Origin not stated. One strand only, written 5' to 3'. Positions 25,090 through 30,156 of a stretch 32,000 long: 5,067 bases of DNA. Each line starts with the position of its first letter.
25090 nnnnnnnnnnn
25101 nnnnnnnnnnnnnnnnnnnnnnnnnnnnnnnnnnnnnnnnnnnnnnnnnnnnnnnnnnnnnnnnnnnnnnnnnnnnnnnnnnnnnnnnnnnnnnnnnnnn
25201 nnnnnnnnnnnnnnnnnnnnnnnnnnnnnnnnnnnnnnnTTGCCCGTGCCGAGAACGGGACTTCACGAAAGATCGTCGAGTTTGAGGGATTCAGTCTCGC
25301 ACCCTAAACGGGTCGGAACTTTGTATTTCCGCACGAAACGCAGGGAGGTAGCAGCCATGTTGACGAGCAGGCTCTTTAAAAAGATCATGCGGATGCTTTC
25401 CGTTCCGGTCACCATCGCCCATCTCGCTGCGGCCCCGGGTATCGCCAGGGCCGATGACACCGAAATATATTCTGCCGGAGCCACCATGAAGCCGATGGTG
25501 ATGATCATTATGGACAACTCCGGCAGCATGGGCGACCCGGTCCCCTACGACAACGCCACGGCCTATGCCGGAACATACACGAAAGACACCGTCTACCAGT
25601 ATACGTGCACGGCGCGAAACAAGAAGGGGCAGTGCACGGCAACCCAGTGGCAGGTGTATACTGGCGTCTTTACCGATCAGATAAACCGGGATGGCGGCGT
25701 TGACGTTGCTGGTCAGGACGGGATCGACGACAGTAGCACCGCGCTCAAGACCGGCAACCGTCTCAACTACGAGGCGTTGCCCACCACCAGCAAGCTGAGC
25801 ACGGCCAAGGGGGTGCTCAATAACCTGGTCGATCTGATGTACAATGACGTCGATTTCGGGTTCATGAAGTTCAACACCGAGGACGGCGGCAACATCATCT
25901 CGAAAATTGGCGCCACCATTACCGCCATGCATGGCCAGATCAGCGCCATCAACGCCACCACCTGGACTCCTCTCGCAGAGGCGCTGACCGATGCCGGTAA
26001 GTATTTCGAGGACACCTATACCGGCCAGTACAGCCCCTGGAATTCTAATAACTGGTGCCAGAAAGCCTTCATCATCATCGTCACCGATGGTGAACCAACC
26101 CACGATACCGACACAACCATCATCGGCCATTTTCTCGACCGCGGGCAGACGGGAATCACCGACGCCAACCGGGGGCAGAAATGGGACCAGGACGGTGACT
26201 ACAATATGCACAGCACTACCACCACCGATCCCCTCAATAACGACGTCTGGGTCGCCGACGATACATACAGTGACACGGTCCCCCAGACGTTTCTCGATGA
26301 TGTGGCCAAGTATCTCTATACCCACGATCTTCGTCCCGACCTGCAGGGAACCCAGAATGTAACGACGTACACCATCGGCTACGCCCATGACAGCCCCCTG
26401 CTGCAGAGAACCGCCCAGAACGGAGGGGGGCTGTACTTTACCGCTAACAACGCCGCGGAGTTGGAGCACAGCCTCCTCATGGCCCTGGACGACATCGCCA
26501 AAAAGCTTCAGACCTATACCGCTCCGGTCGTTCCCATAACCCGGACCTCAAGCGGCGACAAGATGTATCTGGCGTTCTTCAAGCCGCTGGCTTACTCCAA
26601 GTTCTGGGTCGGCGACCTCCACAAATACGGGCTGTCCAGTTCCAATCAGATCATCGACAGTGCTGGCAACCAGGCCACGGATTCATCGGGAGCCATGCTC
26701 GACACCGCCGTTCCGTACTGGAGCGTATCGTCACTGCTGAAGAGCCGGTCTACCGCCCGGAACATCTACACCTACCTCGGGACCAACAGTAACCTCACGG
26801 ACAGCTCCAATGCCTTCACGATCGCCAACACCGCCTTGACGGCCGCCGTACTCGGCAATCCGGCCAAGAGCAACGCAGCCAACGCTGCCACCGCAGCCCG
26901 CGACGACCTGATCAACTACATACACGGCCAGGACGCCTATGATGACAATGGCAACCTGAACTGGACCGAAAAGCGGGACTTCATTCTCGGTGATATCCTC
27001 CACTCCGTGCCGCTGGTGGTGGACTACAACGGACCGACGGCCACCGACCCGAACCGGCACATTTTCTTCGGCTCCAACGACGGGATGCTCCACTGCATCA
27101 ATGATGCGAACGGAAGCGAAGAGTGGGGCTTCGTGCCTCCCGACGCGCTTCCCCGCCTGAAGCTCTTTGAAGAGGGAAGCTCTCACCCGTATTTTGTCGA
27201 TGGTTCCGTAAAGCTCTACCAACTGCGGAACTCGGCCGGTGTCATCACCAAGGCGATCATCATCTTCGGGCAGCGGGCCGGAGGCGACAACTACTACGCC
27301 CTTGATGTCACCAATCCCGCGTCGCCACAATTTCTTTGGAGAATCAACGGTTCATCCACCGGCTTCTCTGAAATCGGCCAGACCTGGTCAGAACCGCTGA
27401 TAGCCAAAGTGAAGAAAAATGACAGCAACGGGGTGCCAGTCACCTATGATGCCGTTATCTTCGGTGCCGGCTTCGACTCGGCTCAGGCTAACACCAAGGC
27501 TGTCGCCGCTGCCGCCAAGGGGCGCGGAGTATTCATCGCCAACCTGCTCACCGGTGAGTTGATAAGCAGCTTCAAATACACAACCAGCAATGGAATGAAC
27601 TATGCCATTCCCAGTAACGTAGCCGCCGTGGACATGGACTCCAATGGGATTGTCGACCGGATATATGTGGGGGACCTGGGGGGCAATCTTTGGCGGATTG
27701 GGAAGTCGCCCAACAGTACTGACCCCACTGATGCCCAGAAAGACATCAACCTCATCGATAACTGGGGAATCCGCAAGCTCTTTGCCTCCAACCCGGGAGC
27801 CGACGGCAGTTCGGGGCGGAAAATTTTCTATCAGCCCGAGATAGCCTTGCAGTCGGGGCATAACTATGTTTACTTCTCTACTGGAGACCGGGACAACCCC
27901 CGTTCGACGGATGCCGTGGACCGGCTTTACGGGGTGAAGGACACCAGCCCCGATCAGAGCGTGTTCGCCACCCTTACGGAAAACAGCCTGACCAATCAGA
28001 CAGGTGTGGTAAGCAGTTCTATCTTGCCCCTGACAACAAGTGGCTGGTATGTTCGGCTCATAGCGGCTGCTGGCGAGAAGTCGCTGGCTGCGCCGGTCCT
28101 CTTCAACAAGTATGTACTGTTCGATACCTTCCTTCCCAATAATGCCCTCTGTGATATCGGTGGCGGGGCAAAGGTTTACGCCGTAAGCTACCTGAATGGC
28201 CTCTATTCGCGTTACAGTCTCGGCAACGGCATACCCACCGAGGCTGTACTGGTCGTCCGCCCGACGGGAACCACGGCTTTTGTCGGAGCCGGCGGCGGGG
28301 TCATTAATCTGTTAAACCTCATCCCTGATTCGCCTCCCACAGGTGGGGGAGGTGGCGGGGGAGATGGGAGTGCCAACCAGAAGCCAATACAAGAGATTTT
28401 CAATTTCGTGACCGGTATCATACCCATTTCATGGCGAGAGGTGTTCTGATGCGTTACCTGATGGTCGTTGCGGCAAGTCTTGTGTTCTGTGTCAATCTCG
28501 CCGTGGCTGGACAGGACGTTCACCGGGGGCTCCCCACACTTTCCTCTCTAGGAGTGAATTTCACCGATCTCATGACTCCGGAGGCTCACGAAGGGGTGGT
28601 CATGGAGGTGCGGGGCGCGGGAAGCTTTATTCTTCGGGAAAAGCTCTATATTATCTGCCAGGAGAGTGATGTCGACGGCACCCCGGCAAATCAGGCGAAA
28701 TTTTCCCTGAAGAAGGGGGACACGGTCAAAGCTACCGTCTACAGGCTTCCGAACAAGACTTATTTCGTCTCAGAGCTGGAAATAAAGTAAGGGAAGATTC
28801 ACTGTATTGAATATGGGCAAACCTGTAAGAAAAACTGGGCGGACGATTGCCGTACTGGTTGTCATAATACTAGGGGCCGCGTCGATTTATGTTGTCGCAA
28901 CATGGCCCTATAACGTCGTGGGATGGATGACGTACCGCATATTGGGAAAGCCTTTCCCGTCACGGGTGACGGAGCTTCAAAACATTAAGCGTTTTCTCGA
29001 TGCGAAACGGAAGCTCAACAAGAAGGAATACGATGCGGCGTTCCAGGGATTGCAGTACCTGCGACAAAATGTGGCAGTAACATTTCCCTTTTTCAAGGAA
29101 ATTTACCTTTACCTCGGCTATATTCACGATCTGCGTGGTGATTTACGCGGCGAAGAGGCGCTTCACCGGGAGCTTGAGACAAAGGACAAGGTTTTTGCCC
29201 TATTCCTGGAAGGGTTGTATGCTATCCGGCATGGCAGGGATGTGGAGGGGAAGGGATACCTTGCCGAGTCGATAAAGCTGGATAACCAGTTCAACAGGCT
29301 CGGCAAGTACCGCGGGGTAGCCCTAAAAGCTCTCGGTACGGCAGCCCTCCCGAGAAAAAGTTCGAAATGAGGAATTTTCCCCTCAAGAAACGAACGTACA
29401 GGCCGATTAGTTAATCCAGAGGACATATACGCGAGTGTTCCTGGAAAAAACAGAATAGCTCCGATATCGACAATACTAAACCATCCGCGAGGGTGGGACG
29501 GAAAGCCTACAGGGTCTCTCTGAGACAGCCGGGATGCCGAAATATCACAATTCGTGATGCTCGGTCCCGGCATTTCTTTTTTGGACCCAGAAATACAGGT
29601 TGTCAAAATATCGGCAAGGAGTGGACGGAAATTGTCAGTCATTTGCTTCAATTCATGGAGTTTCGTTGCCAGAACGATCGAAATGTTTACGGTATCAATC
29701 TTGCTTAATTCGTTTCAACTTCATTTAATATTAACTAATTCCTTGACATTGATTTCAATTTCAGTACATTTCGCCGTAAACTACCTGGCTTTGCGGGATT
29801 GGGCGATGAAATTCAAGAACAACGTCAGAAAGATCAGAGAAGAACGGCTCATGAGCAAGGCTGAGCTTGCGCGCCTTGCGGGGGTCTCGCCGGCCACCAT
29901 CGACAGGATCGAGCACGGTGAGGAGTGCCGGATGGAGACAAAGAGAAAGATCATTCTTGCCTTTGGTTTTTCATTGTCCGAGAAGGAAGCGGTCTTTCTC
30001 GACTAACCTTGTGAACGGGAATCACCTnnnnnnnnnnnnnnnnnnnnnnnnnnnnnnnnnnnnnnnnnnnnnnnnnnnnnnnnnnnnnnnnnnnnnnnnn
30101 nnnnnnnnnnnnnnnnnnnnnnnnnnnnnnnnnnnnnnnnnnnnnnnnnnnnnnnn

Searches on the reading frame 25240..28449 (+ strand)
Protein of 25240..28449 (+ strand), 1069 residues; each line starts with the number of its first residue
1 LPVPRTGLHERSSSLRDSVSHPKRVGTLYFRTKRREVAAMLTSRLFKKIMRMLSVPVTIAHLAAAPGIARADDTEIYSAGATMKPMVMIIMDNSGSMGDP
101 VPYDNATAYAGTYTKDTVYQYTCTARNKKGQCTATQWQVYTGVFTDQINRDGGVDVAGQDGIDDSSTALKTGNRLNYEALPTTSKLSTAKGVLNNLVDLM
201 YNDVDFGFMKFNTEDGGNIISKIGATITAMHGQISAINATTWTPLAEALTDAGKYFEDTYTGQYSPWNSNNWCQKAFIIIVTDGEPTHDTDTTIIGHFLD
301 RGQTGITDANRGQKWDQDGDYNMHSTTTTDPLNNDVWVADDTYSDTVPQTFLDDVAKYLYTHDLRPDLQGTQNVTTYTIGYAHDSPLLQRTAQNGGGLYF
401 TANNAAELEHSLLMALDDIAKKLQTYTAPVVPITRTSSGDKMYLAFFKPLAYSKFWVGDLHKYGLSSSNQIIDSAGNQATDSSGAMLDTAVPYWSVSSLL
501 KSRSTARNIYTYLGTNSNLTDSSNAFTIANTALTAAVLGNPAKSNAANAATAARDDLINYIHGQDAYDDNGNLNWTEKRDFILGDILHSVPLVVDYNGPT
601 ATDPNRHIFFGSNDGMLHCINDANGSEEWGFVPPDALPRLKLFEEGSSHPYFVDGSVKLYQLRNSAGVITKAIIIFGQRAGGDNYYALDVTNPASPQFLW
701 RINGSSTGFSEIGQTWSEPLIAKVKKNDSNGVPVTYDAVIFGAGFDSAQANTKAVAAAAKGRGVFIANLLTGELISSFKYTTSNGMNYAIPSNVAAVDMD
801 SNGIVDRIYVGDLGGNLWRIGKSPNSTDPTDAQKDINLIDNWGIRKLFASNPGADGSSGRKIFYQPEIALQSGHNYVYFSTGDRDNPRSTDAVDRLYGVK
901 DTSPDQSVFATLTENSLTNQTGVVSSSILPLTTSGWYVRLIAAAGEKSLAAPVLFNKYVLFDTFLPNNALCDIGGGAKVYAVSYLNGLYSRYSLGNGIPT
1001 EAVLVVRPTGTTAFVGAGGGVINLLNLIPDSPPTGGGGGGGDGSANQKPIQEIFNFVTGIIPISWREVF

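Call 35: search_protein_families(library=pfam, proteins=[window:25240-28449:+], max_evalue=0.01)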
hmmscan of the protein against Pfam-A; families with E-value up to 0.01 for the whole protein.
window:25240-28449:+ (1069 aa): 1 family
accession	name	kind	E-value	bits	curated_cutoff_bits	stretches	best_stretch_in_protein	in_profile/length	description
PF05567.17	T4P_PilY1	-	8.6e-18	64.9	28.1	1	607-908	44-381/411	PilY1 beta-propeller domain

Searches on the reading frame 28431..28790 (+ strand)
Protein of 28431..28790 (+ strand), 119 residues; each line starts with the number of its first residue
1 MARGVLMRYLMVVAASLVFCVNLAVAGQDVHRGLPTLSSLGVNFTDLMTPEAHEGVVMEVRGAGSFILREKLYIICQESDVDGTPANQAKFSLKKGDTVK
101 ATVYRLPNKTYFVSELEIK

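Call 35: search_protein_families(library=pfam, proteins=[window:28431-28790:+], max_evalue=0.01)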
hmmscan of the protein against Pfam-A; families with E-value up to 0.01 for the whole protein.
window:28431-28790:+ (119 aa): 1 family
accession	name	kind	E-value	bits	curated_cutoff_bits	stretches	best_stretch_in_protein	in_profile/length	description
PF05021.20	NPL4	-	0.0049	16.7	24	1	36-78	57-99/309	NPL4 family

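Call 47: search_protein_families(library=pfam, proteins=[window:28431-28790:+], max_evalue=0.1)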
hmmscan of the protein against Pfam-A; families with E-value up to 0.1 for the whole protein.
window:28431-28790:+ (119 aa): 1 family
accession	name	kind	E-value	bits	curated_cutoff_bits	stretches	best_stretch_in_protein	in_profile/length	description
PF05021.20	NPL4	-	0.0049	16.7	24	1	36-78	57-99/309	NPL4 family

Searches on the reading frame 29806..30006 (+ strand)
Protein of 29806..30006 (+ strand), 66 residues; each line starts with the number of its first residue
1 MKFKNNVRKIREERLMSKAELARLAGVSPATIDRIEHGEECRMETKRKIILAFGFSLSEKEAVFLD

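Call 35: search_protein_families(library=pfam, proteins=[window:29806-30006:+], max_evalue=0.01)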
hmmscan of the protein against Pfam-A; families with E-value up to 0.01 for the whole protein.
window:29806-30006:+ (66 aa): 5 families
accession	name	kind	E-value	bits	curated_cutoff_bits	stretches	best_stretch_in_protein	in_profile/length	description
PF01381.28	HTH_3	-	2.5e-09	37.5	23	1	7-59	1-54/55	Helix-turn-helix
PF13443.12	HTH_26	-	2.5e-07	31.3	22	1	6-57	1-54/63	Cro/C1-type HTH DNA-binding domain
PF13560.12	HTH_31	-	1.6e-06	28.8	27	1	8-59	7-60/64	Helix-turn-helix domain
PF12844.13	HTH_19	-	9.4e-05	22.7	30.2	1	6-56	3-54/64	Helix-turn-helix domain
PF00356.27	LacI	-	0.0053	17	27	0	20-50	4-35/46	Bacterial regulatory proteins, lacI family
